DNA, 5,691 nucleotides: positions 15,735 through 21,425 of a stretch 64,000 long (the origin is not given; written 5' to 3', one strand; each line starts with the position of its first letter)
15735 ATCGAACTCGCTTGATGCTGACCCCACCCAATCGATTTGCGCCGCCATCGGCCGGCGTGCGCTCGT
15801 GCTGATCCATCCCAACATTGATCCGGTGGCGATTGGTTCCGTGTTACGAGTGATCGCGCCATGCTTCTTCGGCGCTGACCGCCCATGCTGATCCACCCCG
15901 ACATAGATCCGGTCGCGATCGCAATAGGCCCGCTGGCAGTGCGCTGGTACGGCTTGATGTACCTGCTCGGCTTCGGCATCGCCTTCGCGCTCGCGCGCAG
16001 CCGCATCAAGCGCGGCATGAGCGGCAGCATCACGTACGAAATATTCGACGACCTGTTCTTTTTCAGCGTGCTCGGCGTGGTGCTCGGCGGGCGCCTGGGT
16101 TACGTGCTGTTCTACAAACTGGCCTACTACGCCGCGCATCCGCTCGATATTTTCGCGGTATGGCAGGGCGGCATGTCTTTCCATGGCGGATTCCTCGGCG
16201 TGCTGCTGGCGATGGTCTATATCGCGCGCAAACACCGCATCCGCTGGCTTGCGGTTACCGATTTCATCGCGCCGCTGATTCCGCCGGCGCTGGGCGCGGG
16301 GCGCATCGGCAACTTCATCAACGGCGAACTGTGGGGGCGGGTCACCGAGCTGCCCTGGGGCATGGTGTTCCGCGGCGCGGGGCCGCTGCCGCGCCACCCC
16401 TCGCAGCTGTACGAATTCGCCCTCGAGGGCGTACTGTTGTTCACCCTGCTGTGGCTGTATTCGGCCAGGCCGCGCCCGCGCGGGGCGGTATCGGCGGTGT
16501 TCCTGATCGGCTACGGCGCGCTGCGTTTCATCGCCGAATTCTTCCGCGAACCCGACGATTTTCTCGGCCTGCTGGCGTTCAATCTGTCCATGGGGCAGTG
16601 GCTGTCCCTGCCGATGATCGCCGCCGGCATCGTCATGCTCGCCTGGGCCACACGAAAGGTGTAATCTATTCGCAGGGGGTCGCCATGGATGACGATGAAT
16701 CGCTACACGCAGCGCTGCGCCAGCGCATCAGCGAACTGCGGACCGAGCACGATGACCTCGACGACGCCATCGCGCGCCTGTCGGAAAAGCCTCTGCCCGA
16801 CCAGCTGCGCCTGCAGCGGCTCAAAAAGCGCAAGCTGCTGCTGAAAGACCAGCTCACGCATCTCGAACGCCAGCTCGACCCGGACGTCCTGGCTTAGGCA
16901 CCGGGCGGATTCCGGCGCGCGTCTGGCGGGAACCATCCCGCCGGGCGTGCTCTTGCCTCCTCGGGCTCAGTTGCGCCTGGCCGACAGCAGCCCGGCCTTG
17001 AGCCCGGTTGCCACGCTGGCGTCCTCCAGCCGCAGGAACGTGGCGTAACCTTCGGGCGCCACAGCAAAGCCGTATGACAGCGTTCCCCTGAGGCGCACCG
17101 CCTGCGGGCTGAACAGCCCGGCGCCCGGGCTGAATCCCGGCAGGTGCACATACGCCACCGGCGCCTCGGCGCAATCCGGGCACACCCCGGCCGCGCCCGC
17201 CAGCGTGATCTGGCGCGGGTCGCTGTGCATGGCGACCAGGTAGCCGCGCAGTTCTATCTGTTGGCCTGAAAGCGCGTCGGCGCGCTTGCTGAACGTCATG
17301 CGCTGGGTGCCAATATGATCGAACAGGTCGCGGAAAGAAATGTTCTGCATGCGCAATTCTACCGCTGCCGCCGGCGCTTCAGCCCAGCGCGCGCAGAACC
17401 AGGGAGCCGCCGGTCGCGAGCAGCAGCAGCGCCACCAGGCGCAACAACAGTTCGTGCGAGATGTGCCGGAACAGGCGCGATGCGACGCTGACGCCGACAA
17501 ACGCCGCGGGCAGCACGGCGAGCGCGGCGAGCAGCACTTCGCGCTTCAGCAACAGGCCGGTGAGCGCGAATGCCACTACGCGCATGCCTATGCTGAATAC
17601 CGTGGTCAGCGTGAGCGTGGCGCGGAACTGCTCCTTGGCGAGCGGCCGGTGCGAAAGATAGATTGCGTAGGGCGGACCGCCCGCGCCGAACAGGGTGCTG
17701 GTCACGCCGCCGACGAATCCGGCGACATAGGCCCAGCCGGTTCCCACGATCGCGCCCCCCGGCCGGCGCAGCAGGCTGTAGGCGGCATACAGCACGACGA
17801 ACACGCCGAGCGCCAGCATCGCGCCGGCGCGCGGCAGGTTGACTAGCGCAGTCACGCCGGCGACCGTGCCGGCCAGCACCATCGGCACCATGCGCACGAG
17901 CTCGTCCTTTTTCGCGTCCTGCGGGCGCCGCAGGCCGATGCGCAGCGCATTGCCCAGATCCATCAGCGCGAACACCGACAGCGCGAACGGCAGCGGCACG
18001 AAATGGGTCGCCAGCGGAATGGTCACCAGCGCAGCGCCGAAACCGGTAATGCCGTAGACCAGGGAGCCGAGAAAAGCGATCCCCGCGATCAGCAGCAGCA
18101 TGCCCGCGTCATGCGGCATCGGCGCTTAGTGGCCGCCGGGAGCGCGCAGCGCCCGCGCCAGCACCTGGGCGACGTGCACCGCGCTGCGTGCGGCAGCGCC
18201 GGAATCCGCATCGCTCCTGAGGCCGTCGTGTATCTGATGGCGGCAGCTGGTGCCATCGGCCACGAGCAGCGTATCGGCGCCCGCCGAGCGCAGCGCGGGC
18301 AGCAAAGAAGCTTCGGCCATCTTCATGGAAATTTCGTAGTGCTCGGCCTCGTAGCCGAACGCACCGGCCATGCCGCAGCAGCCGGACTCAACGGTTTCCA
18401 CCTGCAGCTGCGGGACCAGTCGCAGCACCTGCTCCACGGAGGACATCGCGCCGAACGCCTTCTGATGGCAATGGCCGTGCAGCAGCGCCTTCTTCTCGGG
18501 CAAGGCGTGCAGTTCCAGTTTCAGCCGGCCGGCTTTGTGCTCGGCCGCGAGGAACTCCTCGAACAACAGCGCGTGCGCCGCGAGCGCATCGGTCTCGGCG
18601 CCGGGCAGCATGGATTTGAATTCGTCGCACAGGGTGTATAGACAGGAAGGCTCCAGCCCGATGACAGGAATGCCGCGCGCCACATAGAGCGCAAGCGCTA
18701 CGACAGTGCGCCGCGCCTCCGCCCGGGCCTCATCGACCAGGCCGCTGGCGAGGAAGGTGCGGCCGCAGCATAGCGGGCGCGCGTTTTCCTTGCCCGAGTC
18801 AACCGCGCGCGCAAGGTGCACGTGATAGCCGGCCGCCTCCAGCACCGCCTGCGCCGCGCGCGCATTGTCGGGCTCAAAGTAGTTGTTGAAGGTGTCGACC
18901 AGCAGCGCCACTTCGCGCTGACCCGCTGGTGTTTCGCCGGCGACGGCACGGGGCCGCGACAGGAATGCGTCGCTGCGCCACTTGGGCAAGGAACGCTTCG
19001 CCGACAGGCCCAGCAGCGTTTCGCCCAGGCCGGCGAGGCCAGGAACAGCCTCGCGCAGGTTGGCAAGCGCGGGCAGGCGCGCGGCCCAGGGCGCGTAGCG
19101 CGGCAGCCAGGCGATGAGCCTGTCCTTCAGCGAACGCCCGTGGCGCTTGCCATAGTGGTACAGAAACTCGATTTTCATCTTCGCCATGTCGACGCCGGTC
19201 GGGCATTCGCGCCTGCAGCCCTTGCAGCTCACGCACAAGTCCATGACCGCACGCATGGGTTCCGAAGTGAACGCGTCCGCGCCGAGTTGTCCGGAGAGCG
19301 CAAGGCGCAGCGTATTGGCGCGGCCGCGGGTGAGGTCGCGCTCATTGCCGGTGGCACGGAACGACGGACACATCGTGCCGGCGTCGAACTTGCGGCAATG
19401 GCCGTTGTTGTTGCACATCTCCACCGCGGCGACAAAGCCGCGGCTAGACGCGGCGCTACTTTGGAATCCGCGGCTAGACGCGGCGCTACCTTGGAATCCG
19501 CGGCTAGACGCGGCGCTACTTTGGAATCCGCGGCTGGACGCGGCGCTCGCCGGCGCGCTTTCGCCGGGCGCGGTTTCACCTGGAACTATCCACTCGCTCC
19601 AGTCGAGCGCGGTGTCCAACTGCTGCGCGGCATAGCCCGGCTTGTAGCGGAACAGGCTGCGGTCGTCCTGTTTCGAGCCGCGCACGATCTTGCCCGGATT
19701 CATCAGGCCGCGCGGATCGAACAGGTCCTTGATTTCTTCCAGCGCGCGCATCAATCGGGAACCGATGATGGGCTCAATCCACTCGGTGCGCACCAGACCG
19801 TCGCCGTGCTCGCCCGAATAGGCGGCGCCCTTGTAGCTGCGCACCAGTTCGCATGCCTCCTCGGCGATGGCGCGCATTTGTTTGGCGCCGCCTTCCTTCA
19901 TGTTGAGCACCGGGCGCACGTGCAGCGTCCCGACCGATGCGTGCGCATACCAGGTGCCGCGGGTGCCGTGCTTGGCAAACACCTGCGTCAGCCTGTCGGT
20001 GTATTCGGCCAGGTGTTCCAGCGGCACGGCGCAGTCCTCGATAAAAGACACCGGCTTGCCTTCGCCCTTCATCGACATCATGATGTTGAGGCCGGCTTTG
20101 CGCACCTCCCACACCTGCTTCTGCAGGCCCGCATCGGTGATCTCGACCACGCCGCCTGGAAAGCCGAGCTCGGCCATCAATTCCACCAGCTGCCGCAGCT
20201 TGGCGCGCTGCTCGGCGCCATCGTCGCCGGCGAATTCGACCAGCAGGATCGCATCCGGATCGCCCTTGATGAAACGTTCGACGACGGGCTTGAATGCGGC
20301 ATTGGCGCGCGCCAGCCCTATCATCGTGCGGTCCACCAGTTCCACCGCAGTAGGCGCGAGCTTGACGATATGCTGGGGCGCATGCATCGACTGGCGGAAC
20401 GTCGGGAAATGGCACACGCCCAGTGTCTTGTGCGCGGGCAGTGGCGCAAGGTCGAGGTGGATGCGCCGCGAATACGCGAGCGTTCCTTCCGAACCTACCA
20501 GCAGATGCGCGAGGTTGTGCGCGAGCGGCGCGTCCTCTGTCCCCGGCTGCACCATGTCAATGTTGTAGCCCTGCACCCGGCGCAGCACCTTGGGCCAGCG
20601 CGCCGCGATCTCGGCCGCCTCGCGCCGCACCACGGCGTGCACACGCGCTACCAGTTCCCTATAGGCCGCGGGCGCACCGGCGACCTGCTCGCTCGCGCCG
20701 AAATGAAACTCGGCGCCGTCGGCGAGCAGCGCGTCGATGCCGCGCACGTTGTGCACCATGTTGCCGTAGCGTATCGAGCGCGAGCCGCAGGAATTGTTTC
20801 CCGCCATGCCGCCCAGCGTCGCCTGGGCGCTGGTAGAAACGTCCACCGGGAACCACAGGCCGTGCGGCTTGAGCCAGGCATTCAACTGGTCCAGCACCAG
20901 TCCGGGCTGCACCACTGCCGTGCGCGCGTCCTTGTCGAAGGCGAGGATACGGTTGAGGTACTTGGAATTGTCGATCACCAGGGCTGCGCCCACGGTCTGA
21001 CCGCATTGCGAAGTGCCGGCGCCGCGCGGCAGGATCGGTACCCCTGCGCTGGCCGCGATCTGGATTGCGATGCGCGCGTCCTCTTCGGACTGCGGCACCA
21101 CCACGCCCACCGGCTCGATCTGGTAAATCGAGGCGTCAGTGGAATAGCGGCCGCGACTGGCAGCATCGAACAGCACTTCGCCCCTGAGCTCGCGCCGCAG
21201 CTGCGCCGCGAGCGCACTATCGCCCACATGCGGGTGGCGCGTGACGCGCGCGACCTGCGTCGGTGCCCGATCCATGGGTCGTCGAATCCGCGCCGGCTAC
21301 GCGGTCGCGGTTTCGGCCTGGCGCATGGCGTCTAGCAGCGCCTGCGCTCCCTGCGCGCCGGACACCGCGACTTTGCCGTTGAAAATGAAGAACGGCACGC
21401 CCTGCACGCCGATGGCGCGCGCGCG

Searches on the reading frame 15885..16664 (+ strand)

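Call 66: search_protein_families(library=pfam, proteins=[window:15885-16664:+], max_evalue=0.00001)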
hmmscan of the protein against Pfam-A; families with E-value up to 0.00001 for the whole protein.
window:15885-16664:+ (259 aa): 1 family
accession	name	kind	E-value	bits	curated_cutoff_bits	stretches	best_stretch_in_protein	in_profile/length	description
PF01790.23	LGT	-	1.4e-84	283.6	24.9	1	9-254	1-240/240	Prolipoprotein diacylglyceryl transferase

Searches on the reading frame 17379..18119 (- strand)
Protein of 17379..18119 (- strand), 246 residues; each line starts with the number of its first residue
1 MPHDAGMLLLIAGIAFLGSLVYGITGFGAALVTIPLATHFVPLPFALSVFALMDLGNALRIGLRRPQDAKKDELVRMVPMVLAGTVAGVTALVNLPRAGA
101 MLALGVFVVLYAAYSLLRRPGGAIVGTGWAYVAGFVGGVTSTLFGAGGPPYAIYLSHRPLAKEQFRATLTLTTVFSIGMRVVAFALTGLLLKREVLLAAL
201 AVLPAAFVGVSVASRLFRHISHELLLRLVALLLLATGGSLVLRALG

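Call 67: search_protein_families(library=pfam, proteins=[window:17379-18119:-], max_evalue=0.00001)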
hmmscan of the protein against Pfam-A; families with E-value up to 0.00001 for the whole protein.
window:17379-18119:- (246 aa): 1 family
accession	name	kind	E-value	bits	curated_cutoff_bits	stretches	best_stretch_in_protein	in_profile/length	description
PF01925.25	TauE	-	5.8e-25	88.8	32.6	1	12-239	2-236/237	Sulfite exporter TauE/SafE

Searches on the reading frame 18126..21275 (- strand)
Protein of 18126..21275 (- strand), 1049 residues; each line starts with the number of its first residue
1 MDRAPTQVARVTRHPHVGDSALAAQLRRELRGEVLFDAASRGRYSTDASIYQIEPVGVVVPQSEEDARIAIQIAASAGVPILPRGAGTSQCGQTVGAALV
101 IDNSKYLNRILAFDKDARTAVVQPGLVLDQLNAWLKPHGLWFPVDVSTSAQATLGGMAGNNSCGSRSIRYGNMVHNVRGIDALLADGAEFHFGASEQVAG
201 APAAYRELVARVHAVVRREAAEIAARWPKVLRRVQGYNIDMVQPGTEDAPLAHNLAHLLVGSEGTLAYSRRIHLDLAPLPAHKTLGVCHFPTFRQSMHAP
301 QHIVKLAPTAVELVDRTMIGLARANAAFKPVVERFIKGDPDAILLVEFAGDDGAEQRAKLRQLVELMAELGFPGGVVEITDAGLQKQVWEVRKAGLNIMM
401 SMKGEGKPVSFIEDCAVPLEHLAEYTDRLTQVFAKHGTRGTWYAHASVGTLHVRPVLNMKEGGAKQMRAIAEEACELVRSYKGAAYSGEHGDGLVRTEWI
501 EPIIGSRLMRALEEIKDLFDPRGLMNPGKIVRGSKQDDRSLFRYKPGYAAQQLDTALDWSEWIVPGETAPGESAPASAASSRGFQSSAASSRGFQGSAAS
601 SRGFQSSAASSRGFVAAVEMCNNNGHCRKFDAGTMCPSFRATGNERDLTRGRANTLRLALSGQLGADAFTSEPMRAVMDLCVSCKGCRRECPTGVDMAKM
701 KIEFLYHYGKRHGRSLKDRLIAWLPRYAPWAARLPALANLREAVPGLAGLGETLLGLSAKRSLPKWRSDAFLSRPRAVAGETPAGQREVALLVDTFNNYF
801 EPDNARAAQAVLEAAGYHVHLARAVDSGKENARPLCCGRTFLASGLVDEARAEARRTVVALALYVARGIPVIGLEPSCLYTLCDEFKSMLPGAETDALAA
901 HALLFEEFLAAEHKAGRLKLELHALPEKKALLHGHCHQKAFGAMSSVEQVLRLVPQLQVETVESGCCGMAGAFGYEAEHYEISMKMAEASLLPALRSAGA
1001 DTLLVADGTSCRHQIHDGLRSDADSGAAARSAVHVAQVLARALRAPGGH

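Call 67: search_protein_families(library=pfam, proteins=[window:18126-21275:-], max_evalue=0.00001)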
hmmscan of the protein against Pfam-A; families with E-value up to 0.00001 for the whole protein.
window:18126-21275:- (1049 aa): 4 families
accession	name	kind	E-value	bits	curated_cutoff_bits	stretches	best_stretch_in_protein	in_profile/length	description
PF02913.24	FAD-oxidase_C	-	3.7e-48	164.8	21.2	1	279-530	1-248/248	FAD linked oxidases, C-terminal domain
PF01565.28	FAD_binding_4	-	1.2e-37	129.1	26.4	1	57-191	3-137/139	FAD binding domain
PF13183.11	Fer4_8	-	1.2e-08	35.8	27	1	618-695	2-68/68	4Fe-4S dicluster domain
PF13534.11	Fer4_17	-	7.5e-07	30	22.2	1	621-696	2-61/61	4Fe-4S dicluster domain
